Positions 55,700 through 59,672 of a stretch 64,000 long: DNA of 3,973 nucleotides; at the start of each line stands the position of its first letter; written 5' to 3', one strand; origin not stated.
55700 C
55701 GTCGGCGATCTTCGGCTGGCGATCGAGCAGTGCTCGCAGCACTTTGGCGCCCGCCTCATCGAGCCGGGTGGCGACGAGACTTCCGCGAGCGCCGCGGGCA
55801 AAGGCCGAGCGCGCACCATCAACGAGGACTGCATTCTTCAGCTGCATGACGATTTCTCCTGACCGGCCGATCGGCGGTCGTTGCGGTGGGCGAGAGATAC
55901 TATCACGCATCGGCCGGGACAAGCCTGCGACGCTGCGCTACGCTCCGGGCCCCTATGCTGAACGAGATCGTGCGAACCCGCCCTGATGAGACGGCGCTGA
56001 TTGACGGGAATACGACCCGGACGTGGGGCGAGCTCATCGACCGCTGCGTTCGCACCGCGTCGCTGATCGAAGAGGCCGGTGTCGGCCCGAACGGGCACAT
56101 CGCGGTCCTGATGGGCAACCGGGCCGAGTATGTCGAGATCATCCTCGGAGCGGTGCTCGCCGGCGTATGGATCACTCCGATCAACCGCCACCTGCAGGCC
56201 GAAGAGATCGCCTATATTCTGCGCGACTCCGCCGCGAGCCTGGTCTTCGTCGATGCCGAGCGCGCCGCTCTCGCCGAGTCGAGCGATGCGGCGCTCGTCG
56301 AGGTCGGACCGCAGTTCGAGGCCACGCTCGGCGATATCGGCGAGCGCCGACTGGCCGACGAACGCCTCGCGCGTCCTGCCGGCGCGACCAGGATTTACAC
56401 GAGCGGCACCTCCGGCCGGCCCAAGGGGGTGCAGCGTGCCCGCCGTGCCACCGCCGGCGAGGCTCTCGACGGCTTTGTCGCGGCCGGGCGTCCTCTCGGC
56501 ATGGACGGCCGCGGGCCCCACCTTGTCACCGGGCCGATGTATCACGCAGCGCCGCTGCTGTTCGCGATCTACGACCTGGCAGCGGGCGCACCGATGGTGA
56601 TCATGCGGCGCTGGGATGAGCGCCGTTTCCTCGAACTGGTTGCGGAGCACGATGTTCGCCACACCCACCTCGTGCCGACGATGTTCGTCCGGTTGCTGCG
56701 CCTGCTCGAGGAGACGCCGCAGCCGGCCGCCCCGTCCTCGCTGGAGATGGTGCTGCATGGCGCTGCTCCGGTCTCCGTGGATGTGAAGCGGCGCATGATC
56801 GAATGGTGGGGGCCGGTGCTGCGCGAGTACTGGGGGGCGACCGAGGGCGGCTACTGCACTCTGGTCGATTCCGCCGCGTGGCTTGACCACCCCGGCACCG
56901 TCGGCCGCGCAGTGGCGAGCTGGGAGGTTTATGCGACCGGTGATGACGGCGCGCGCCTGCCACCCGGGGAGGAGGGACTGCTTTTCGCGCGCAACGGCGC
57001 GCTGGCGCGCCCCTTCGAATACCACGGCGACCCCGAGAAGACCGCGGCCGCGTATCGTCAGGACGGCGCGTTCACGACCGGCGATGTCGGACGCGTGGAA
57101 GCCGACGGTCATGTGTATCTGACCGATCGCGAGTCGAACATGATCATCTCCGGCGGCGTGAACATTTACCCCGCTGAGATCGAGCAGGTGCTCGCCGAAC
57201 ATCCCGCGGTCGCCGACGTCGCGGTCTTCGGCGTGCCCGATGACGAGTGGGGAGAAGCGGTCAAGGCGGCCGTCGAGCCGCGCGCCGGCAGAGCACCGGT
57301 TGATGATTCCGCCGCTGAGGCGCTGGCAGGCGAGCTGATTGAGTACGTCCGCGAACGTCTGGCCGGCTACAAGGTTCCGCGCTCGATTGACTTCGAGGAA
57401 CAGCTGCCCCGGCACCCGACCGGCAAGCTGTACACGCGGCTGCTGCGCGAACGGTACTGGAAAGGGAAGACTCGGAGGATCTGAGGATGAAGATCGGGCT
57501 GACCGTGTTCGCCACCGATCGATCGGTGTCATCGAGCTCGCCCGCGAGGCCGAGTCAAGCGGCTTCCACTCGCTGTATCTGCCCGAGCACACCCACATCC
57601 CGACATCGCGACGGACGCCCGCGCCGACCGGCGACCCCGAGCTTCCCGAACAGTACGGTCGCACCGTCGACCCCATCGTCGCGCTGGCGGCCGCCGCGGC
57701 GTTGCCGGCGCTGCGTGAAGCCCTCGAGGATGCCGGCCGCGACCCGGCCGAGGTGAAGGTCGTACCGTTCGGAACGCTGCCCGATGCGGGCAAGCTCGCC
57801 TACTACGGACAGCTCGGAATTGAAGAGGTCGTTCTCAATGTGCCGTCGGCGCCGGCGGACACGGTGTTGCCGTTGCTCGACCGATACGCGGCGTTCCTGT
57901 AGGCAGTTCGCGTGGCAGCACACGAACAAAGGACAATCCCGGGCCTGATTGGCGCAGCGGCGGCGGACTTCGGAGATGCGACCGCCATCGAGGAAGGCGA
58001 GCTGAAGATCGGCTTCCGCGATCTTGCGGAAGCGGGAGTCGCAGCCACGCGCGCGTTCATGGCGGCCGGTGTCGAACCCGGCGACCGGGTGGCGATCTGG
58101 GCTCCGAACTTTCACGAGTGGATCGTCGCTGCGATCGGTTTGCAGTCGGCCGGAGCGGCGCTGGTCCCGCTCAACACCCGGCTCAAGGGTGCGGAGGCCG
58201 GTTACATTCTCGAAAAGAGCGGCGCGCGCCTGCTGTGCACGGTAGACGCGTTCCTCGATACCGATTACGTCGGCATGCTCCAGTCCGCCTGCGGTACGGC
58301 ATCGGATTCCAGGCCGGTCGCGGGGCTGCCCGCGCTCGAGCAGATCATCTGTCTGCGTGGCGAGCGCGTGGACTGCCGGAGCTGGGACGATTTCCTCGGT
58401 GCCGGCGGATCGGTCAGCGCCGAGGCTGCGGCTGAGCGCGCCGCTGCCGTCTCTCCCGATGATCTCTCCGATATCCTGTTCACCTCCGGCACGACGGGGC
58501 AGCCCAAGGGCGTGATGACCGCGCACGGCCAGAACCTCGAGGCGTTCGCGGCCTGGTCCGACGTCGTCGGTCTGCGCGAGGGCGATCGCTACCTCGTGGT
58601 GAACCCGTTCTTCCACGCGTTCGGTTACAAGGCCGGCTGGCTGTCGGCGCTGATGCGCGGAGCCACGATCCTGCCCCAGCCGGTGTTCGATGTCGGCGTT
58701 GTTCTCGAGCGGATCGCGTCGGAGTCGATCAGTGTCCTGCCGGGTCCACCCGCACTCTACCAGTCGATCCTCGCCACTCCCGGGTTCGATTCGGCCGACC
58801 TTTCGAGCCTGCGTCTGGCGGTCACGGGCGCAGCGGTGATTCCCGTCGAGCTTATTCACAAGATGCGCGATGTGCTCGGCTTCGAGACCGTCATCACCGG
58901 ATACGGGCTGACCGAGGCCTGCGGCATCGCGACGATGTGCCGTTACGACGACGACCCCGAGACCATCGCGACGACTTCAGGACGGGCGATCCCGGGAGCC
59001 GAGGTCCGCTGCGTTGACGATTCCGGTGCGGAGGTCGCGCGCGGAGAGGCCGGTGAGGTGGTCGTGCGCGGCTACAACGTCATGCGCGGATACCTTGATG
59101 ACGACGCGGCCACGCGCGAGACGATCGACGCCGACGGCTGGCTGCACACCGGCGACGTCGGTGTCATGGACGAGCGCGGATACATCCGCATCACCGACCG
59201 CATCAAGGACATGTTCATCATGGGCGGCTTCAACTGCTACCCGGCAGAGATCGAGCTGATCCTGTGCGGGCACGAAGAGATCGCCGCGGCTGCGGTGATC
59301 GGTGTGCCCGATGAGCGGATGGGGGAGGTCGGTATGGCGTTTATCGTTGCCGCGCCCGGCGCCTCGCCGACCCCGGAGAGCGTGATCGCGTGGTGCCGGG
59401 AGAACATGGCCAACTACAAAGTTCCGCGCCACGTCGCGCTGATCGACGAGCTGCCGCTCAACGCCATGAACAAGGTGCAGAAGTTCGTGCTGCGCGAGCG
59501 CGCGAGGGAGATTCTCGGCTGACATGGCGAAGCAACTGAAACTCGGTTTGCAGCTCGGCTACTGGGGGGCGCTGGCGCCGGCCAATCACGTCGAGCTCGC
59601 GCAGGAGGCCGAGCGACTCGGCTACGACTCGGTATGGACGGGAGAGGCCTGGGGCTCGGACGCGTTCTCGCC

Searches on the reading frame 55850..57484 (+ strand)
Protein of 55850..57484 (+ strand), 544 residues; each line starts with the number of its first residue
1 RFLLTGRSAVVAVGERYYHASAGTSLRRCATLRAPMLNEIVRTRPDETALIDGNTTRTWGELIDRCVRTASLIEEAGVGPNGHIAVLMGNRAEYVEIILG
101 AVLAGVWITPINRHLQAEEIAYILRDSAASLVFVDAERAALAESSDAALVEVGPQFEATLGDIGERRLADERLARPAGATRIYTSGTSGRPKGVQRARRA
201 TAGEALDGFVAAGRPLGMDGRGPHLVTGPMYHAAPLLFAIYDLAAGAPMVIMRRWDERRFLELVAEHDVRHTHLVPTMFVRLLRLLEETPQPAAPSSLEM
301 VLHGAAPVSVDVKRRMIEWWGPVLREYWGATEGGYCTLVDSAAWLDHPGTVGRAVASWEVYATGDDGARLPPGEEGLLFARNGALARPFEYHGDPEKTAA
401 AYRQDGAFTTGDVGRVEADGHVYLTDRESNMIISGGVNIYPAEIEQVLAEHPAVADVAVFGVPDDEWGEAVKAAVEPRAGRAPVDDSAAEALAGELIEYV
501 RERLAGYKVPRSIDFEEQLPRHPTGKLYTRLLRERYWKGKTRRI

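Call 11: search_protein_families(library=pfam, proteins=[window:55850-57484:+])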
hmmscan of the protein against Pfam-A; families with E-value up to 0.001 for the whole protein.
window:55850-57484:+ (544 aa): 2 families
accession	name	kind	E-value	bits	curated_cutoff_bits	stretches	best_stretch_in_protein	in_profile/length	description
PF00501.34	AMP-binding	-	7.7e-63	213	29.9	1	40-387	4-381/384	AMP-binding enzyme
PF13193.12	AMP-binding_C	-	6.1e-21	75.6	24.5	1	443-526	1-76/76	AMP-binding enzyme C-terminal domain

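Call 21: search_protein_families(library=ncbifam, proteins=[window:55955-57484:+], max_evalue=1e-20)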
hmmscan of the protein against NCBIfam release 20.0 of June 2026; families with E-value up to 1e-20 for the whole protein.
window:55955-57484:+ (509 aa): 75 families (the best 25 are shown)
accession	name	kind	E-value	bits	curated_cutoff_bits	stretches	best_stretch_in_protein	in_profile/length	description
NF009071.0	PRK12406.1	subfamily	6.1e-130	434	701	1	138-509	150-510/510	acyl-CoA synthetase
NF038341.1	ligase_FadD4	exception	8.9e-118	393.8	850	1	15-501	16-504/506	fatty-acid--CoA ligase FadD4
NF009929.0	PRK13390.1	equivalog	4.8e-103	345.2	951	1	7-498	8-501/501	acyl-CoA synthetase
NF004837.0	PRK06187.1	subfamily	4.2e-100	335.5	476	1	1-507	13-528/531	long-chain-fatty-acid--CoA ligase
NF006182.0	PRK08316.1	subfamily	3.1e-80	270.1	663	1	6-503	21-519/523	fatty acyl-CoA synthetase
NF004797.0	PRK06145.1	equivalog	2e-76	257.4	850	1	6-501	12-495/499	acyl-CoA synthetase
NF005863.0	PRK07798.1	subfamily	9.5e-74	248.9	543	1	2-492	10-522/540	acyl-CoA synthetase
NF002966.0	PRK03640.1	equivalog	2e-71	241.1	556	1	2-500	8-479/483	o-succinylbenzoate--CoA ligase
NF005801.1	PRK07656.1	equivalog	2.2e-68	231.1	657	1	1-498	6-500/500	FadD3 family acyl-CoA ligase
NF052580.1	Str24CoAsynCasG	equivalog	9.6e-68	228.8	750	1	35-495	80-544/548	steroid-24-oyl-CoA synthetase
NF005702.0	PRK07514.1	subfamily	2.4e-66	224.2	558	1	16-502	24-501/506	malonyl-CoA synthase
NF052269.1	Staph_lig_FadD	equivalog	5.7e-65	219.6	650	1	10-493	14-485/499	long-chain-fatty-acid--CoA ligase FadD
NF006572.0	PRK09088.1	equivalog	8.2e-65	219.3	696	1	7-500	12-486/491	acyl-CoA synthetase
NF005676.0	PRK07470.1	equivalog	3.9e-64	217.2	774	1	2-501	26-529/544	acyl-CoA synthetase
NF005307.0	PRK06839.1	equivalog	1.1e-63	215.6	748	1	7-496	13-488/496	o-succinylbenzoate--CoA ligase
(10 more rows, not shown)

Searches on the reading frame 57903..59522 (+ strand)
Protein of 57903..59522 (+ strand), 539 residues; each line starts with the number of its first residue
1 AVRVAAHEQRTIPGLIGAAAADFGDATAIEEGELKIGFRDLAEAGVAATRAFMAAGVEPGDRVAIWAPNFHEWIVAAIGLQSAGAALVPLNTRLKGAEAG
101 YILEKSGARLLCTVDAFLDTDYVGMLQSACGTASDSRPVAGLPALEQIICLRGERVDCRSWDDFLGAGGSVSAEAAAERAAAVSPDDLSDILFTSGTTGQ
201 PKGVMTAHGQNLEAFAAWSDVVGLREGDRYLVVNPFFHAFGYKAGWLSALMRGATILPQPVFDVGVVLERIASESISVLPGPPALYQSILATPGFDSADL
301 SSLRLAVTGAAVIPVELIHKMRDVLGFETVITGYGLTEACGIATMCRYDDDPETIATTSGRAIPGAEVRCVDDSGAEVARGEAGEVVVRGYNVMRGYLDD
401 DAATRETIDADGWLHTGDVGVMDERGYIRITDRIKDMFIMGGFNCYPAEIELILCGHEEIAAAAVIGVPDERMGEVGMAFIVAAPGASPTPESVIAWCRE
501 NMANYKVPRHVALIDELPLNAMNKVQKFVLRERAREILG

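Call 11: search_protein_families(library=pfam, proteins=[window:57903-59522:+])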
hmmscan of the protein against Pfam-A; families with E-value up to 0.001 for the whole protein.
window:57903-59522:+ (539 aa): 2 families
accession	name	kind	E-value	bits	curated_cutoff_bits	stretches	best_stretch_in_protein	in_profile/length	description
PF00501.34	AMP-binding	-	4e-83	279.8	29.9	1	19-398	4-384/384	AMP-binding enzyme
PF13193.12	AMP-binding_C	-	1.1e-18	68.3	24.5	1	449-522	1-74/76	AMP-binding enzyme C-terminal domain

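Call 21: search_protein_families(library=ncbifam, proteins=[window:57912-59522:+], max_evalue=1e-20)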
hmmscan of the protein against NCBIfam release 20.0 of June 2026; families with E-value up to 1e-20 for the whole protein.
window:57912-59522:+ (536 aa): 82 families (the best 25 are shown)
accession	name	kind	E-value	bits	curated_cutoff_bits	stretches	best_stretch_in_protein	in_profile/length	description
NF005801.1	PRK07656.1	equivalog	1.5e-222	739.6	657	1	7-528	1-500/500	FadD3 family acyl-CoA ligase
NF009233.0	PRK12583.1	subfamily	9.7e-136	453.4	832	1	5-533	16-552/558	fatty acid CoA ligase family protein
NF004837.0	PRK06187.1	subfamily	5.5e-126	420.9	476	1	4-532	5-523/531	long-chain-fatty-acid--CoA ligase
NF006182.0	PRK08316.1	subfamily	7.6e-101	338.1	663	1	4-532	8-518/523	fatty acyl-CoA synthetase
NF005702.0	PRK07514.1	subfamily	5.3e-93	312.1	558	1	172-534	146-503/506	malonyl-CoA synthase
NF004114.0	PRK05605.1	equivalog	1.3e-90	304.4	766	1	151-530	191-568/575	long-chain-fatty-acid--CoA ligase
NF006181.0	PRK08314.1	subfamily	5.9e-87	292.2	705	1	14-532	31-555/563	long-chain-fatty-acid--CoA ligase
NF006572.0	PRK09088.1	equivalog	3e-85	286.7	696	1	168-530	126-486/491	acyl-CoA synthetase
NF005714.0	PRK07529.1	subfamily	1.2e-84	284.8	632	1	28-531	59-576/640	acyl-CoA synthetase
NF006020.0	PRK08162.1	subfamily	1.3e-84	284.5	677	1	15-533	27-540/545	acyl-CoA synthetase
NF004758.0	PRK06087.1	equivalog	8.9e-84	281.8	736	1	37-531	55-535/548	medium-chain fatty-acid--CoA ligase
NF005307.0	PRK06839.1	equivalog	6.3e-83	279.1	748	1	25-532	20-494/496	o-succinylbenzoate--CoA ligase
NF004814.0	PRK06164.1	equivalog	3.6e-82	276.6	677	1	4-535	7-534/540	acyl-CoA synthetase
NF004797.0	PRK06145.1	equivalog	2e-81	273.8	850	1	21-530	16-494/499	acyl-CoA synthetase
NF005676.0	PRK07470.1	equivalog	2e-79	267.6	774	1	13-530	26-528/544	acyl-CoA synthetase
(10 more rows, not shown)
